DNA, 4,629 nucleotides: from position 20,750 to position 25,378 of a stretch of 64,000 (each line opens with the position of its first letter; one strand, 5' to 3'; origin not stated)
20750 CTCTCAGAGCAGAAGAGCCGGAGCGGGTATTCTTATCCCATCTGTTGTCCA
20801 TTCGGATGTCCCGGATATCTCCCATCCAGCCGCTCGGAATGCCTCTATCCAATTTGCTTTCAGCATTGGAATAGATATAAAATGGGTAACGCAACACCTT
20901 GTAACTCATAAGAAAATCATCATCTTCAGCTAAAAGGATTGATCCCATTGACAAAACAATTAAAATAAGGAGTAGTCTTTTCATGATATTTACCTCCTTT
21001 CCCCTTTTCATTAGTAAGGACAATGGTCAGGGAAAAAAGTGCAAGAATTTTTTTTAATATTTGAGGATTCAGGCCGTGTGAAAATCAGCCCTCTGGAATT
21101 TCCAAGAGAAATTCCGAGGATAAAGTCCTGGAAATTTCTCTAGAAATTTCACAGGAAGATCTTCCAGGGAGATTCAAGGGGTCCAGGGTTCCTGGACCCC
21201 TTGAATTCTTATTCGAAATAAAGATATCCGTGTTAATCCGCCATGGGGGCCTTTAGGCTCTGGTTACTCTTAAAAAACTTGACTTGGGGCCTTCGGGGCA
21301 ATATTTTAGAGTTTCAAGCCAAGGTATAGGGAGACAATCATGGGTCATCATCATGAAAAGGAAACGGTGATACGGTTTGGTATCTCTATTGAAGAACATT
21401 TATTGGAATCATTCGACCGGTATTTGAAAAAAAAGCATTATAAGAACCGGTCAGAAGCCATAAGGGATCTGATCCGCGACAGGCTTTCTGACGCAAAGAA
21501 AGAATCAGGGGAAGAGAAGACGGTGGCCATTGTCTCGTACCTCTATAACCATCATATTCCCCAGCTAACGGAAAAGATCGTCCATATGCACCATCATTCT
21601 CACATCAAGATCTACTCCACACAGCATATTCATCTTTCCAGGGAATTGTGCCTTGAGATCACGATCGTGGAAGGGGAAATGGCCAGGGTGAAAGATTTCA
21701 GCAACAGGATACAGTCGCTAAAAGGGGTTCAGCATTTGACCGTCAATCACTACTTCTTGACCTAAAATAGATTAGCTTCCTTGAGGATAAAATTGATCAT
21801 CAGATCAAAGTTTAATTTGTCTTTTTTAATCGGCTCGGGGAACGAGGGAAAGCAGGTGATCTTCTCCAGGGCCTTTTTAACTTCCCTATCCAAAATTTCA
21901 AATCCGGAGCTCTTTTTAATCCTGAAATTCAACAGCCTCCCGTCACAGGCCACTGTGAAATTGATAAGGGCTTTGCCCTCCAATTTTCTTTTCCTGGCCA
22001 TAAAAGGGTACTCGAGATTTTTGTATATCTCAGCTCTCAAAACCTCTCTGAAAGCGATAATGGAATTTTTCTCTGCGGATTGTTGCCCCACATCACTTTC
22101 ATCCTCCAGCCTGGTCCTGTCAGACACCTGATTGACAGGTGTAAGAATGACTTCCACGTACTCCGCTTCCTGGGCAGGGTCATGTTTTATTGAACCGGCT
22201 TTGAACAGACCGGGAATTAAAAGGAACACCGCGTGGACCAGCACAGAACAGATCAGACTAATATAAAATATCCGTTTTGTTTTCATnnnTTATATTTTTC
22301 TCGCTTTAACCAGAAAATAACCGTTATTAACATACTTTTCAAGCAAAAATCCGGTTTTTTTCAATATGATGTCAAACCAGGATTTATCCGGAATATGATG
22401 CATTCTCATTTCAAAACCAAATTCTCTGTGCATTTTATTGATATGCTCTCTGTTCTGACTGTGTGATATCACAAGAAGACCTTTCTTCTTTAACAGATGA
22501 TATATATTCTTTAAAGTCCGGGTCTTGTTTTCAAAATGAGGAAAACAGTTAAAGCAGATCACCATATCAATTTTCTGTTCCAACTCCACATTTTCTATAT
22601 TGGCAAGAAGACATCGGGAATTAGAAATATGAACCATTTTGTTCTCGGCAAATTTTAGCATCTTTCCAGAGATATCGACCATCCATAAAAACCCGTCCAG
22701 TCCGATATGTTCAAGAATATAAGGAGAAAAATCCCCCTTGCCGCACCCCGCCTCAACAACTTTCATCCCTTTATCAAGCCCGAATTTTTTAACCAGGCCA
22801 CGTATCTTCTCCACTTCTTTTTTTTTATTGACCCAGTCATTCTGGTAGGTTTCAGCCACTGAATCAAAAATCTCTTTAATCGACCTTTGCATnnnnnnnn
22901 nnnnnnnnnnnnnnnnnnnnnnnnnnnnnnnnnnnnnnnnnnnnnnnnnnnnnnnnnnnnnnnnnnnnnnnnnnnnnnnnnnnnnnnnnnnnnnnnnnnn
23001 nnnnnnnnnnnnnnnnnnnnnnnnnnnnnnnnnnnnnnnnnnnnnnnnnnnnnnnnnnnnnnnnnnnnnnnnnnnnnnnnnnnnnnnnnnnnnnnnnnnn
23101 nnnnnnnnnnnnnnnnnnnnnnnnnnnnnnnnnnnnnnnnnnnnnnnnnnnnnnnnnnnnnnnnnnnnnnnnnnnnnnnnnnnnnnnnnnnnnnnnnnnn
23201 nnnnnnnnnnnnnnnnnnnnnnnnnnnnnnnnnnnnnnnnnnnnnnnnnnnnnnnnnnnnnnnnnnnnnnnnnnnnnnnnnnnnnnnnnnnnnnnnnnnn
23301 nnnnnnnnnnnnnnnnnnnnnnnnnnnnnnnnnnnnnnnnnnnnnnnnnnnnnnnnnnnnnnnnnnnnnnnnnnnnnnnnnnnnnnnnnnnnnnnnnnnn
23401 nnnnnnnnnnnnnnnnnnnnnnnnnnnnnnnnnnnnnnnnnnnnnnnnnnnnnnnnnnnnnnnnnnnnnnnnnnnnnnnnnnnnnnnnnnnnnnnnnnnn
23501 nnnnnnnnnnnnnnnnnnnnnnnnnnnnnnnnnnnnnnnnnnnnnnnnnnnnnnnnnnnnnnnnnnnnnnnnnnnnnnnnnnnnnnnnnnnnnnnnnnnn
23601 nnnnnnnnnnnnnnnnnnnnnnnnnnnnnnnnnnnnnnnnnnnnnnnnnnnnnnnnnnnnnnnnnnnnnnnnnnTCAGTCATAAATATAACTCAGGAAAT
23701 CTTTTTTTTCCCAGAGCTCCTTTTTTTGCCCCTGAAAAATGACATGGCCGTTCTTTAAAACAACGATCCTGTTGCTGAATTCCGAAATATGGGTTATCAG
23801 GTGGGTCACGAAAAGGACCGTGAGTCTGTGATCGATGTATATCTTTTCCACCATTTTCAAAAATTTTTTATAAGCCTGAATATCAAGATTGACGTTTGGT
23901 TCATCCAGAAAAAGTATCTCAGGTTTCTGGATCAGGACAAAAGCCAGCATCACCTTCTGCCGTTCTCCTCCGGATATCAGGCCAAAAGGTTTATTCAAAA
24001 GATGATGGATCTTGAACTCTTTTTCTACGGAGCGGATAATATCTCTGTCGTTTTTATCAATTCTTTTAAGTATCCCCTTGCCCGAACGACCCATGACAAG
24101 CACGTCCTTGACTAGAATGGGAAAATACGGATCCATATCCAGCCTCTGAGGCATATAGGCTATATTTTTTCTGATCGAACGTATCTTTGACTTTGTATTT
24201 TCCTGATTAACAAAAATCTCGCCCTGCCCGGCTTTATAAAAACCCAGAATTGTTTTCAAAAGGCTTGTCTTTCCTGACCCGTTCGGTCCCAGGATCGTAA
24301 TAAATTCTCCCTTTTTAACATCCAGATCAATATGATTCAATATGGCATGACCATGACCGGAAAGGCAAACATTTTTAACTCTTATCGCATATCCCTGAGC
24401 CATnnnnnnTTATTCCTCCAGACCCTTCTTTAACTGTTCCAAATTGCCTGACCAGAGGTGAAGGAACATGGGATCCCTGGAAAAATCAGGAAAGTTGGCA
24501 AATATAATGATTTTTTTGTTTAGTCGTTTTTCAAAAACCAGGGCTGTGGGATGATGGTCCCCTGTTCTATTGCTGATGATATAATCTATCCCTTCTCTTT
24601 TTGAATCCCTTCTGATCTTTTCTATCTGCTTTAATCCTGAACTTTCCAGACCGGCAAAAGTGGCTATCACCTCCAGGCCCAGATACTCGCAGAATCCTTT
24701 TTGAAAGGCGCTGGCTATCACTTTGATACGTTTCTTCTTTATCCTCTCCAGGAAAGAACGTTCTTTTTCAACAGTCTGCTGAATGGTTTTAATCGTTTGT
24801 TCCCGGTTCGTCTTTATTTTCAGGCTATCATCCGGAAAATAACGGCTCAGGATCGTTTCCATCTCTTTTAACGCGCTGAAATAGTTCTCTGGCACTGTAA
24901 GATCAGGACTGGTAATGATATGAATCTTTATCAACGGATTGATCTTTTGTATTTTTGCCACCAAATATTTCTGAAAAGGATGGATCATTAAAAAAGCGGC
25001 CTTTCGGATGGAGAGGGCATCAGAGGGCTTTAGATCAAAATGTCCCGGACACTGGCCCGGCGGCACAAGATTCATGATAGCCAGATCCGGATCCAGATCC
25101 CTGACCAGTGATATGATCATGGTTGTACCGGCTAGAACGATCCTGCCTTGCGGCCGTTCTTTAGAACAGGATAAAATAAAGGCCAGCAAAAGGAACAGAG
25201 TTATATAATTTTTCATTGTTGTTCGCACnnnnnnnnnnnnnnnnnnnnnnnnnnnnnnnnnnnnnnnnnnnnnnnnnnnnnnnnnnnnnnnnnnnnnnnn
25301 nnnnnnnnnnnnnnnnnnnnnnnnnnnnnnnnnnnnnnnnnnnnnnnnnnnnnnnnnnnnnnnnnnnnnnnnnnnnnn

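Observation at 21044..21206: Structured repeat family 1 sits upstream of two regulator genes (ECF sigma and NikR) and is packed with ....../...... palindromes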

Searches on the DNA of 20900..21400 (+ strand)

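Call 10: search_rna_families(source=window, start=20900, end=21400, threshold=evalue, max_evalue=5)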
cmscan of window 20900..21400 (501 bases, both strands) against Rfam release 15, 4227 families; matches with E-value up to 5: 17.
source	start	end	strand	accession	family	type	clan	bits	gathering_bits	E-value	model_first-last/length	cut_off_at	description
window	21171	21208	+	RF04341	Plastid-psbJ-5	Cis-reg;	CL00152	31.3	53.1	0.0004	1-59/59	no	Plastid-psbJ-5 3UTR RNA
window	21033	21228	-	RF02894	S35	Gene; sRNA;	-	30.7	69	4.6e-06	1-270/270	no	Staphylococcus sRNA 35 (srn_0335)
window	21169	21207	-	RF04341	Plastid-psbJ-5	Cis-reg;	CL00152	25.8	53.1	0.011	1-59/59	no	Plastid-psbJ-5 3UTR RNA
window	21091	21152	-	RF04255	MIR8001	Gene; miRNA;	-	22.3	90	0.085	1-67/67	no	MIR8001 microRNA precursor family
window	21092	21157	+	RF04255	MIR8001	Gene; miRNA;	-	21.7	90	0.12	1-67/67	no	MIR8001 microRNA precursor family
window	21088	21158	-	RF04157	MIR9486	Gene; miRNA;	-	20.4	100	0.14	1-119/119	no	MIR9486 microRNA precursor family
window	21104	21142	+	RF00955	mir-1829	Gene; miRNA;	-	20.1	60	0.3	1-58/58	no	mir-1829 microRNA precursor family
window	21078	21165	+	RF04157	MIR9486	Gene; miRNA;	-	19.9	100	0.19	1-119/119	no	MIR9486 microRNA precursor family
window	20973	21087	-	RF01215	snoR97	Gene; snRNA; snoRNA; HACA-box;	-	19.7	40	1.7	1-106/106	no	Small nucleolar RNA snoR97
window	21096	21150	-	RF03906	mir-3199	Gene; miRNA;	-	19.6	100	0.89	1-87/87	no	mir-3199 microRNA precursor family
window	21096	21150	+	RF03906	mir-3199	Gene; miRNA;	-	17.6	100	2.8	1-87/87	no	mir-3199 microRNA precursor family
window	21175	21203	+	RF03820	mir-5429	Gene; miRNA;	-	17.3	80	1.5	1-83/83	no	mir-5429 microRNA precursor family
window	21130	21225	-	RF02748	FtrB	Gene; sRNA;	-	16.8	66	4.1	1-115/115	no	Francisella sRNA B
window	21104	21206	-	RF02377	SurA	Gene; sRNA;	-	14.9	100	0.1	1-279/279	no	SurA sRNA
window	21162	21218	+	RF00642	mir-23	Gene; miRNA;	-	14.9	52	3.6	1-73/73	no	mir-23 microRNA precursor family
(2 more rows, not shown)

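Call 67: search_dna_similar(query=window:21054-21215:+, collection=plasmids, mode=distant, max_evalue=1, max_rows=10)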
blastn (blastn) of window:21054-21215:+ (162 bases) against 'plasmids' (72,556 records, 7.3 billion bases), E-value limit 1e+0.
No match.

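Call 82: search_dna_similar(query=window:21054-21215:+, collection=phages, mode=distant, max_evalue=1, max_rows=5)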
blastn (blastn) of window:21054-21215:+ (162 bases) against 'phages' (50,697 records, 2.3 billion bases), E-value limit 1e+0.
No match.

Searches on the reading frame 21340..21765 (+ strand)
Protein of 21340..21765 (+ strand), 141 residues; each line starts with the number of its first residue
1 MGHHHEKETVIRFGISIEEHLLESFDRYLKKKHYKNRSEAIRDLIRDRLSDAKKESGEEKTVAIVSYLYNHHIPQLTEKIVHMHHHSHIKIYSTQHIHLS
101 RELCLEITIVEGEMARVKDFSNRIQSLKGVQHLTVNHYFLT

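Call 13: search_protein_families(library=pfam, proteins=[window:21340-21765:+])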
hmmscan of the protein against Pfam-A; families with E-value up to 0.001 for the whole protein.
window:21340-21765:+ (141 aa): 2 families
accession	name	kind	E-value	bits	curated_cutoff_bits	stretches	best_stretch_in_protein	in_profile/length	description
PF08753.17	NikR_C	-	7.7e-21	74.5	22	1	62-135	1-74/77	NikR C terminal nickel binding domain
PF01402.27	RHH_1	-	1.1e-05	25.7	20.5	1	12-49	1-37/39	Ribbon-helix-helix protein, copG family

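Call 14: find_encoding_contigs(protein=window:21340-21765:+, flank=10000, max_places=10)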
Protein window:21340-21765:+ (141 aa): 1 contig read that carries it; 1 place shown.
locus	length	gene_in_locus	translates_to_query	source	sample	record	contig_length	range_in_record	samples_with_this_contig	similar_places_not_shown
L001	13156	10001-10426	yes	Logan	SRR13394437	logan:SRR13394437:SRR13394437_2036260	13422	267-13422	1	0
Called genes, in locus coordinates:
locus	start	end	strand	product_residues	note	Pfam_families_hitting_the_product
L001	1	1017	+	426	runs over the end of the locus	?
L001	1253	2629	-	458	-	-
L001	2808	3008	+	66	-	-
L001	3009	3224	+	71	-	-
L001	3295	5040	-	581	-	PF05524:PEP-utilisers_N, PF00391:PEP-utilizers, PF02896:PEP-utilizers_C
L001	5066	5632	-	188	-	PF03351:DOMON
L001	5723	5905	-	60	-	-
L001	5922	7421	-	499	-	-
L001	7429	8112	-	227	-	-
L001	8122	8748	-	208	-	-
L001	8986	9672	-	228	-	-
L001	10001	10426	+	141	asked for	PF01402:RHH_1 (weak), PF08753:NikR_C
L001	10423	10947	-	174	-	PF13103:TonB_2, PF03544:TonB_C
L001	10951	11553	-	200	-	PF01209:Ubie_methyltran, PF02353:CMAS, PF01728:FtsJ (weak), PF13489:Methyltransf_23, PF13847:Methyltransf_31, PF08241:Methyltransf_11, PF08242:Methyltransf_12, PF13649:Methyltransf_25, +1 more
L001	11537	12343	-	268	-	PF00950:ABC-3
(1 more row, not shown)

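Call 28: find_homologous_proteins(query=window:21340-21765:+, max_evalue=1e-20)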
Query window:21340-21765:+ (141 aa): 1509 proteins with E <= 1e-20 among 1759 candidates; the best 120 are listed.
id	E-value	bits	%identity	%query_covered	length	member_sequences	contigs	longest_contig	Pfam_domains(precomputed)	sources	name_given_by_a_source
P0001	9.7e-85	300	100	100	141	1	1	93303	PF08753.18,PF01402.28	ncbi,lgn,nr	ncbi:MAG: nickel-responsive transcriptional regulator NikR [Spirochaetes bacterium]|nr:nickel-respon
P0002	6.8e-37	145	51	96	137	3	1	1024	PF08753.18,PF01402.28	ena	-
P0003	2.8e-35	140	48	91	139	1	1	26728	PF08753.18,PF01402.28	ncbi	-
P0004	2.6e-33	133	48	88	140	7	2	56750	PF08753.18,PF01402.28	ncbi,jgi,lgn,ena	ncbi:MAG: nickel-responsive transcriptional regulator NikR [Caldimicrobium sp.]|jgi:CopG family nick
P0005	1.3e-32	131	47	91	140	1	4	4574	PF08753.18,PF01402.28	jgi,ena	-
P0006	1.6e-32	131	45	91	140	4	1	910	PF08753.18,PF01402.28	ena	-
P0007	2.2e-32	130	46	92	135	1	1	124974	PF08753.18,PF01402.28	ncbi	-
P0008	2.4e-32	130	47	91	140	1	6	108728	PF08753.18,PF01402.28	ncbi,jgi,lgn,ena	-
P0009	2.9e-32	130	46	92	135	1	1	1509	PF08753.18,PF01402.28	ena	-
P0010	6.0e-32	129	46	91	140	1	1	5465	PF08753.18,PF01402.28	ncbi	-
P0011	6.6e-32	129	47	91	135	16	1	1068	PF08753.18,PF01402.28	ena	-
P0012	1.1e-31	128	46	91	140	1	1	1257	PF08753.18,PF01402.28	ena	-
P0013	1.6e-31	128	47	88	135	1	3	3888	PF08753.18,PF01402.28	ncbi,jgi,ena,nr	ncbi:MAG TPA: nickel-responsive transcriptional regulator NikR [Thermoplasmatales archaeon]|nr:nicke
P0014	2.0e-31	127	46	91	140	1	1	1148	PF08753.18,PF01402.28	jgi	-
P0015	3.0e-31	127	47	88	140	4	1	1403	PF08753.18,PF01402.28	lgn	-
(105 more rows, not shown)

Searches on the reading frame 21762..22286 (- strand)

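Call 13: search_protein_families(library=pfam, proteins=[window:21762-22286:-])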
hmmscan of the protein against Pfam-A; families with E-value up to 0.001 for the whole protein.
window:21762-22286:- (174 aa): 2 families
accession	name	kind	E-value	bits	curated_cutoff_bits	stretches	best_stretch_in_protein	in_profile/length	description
PF03544.19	TonB_C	-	9.7e-13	48.8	24.6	1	90-168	2-79/79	Gram-negative bacterial TonB protein C-terminal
PF13103.11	TonB_2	-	2.8e-11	43.8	22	1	81-156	6-77/85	TonB C terminal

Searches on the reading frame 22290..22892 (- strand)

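Call 13: search_protein_families(library=pfam, proteins=[window:22290-22892:-])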
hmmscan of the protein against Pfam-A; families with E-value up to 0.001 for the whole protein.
window:22290-22892:- (200 aa): 9 families
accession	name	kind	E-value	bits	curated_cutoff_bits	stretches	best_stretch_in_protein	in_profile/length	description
PF13847.12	Methyltransf_31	-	2.7e-17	63.3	27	1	40-156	2-124/145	Methyltransferase domain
PF13649.12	Methyltransf_25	-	2.1e-15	57.6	27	1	45-138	1-97/97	Methyltransferase domain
PF08242.18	Methyltransf_12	-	1.5e-14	54.9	30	1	46-140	1-98/98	Methyltransferase domain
PF13489.12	Methyltransf_23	-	2.8e-14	53.6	27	1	28-174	7-151/164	Methyltransferase domain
PF08241.18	Methyltransf_11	-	3.1e-14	53.8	21.2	1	47-142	2-95/95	Methyltransferase domain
PF01209.24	Ubie_methyltran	-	1.5e-12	47.8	20.1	1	4-147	8-157/233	ubiE/COQ5 methyltransferase family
PF02353.26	CMAS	-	3.3e-08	33.6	27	1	25-155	46-176/273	Mycolic acid cyclopropane synthetase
PF01728.25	FtsJ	-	2.2e-06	28.2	24.1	1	28-113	7-97/181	FtsJ-like methyltransferase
PF01739.24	CheR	-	1.2e-05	25.3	27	1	100-155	128-186/195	CheR methyltransferase, SAM binding domain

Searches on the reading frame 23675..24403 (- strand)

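Call 43: search_protein_families(library=ncbifam, proteins=[window:23675-24403:-], max_evalue=0.00001)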
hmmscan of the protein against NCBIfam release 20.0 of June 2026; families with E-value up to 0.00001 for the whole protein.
window:23675-24403:- (242 aa): 186 families (the best 25 are shown)
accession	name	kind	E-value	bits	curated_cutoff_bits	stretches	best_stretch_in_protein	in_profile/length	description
NF010068.0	PRK13548.1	equivalog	3.7e-46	157.3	261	1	6-234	5-234/261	heme ABC transporter ATP-binding protein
NF040873.1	AztA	equivalog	7.2e-41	139.8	220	1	18-211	4-187/191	zinc ABC transporter ATP-binding protein AztA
TIGR03771.1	anch_rpt_ABC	equivalog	3.7e-40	138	268.8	1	27-233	1-202/223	anchored repeat-type ABC transporter ATP-binding subunit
NF053840.1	MnTportMntADein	equivalog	5.1e-40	137.5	400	1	7-232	2-221/240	manganese ABC transporter ATP-binding protein MntA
TIGR04521.1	ECF_ATPase_2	equivalog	6.3e-40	137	330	1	20-238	19-240/279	energy-coupling factor transporter ATPase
TIGR04520.1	ECF_ATPase_1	equivalog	2.2e-38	132.2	315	1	18-238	14-231/269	energy-coupling factor transporter ATPase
TIGR02315.1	ABC_phnC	equivalog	4.3e-38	131.1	266.1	1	7-234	2-237/243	phosphonate ABC transporter ATP-binding protein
NF008409.0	PRK11231.1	equivalog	5.4e-37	127.5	375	1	7-233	3-228/255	Fe(3+) dicitrate ABC transporter ATP-binding protein FecE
TIGR03873.1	F420-0_ABC_ATP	hypoth_equivalog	5.4e-37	127.4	372.4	1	7-230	2-224/256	putative F420-0 ABC transporter ATP-binding protein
NF040840.2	tungstate_WtpC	equivalog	5.6e-37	127.8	440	1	19-233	13-221/347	tungstate ABC transporter ATP-binding protein WtpC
NF011630.0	PRK15056.1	equivalog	1.1e-36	126.5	393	1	3-225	3-223/274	manganese/iron ABC transporter ATP-binding protein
NF007082.0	PRK09536.1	equivalog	4.8e-36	124.7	537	1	6-229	3-225/402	corrinoid ABC transporter ATPase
TIGR03864.1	PQQ_ABC_ATP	hypoth_equivalog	9.6e-35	120.1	302.25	1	7-235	2-224/236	ABC transporter, ATP-binding subunit, PQQ-dependent alcohol dehydrogenase system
NF043075.1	MMSYN1_0197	equivalog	1.2e-34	119.7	550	1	7-232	3-222/341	spermidine/putrescine ABC transporter ATP-binding protein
TIGR01188.1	drrA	subfamily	3.7e-34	118.4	312.45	1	22-233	9-214/302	daunorubicin resistance ABC transporter, ATP-binding protein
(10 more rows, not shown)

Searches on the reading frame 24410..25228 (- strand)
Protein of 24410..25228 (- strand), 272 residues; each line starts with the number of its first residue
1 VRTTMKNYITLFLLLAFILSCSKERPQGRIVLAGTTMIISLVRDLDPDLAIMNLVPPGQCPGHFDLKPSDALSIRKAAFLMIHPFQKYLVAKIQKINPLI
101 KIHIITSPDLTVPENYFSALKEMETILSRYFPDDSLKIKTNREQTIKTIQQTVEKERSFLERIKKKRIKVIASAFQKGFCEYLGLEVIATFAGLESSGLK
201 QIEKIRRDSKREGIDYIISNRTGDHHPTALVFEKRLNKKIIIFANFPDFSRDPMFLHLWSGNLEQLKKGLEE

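Call 43: search_protein_families(library=ncbifam, proteins=[window:24410-25228:-], max_evalue=0.00001)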
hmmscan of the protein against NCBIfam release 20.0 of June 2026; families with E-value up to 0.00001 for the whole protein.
window:24410-25228:- (272 aa): 0 families

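Call 61: search_protein_families(library=pfam, proteins=[window:24410-25228:-], max_evalue=0.0001)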
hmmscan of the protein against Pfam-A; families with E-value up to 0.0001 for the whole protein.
window:24410-25228:- (272 aa): 1 family
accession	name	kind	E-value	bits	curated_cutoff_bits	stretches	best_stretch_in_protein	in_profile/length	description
PF01297.22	ZnuA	-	3.8e-12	46.7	29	1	113-268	105-262/263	Zinc-uptake complex component A periplasmic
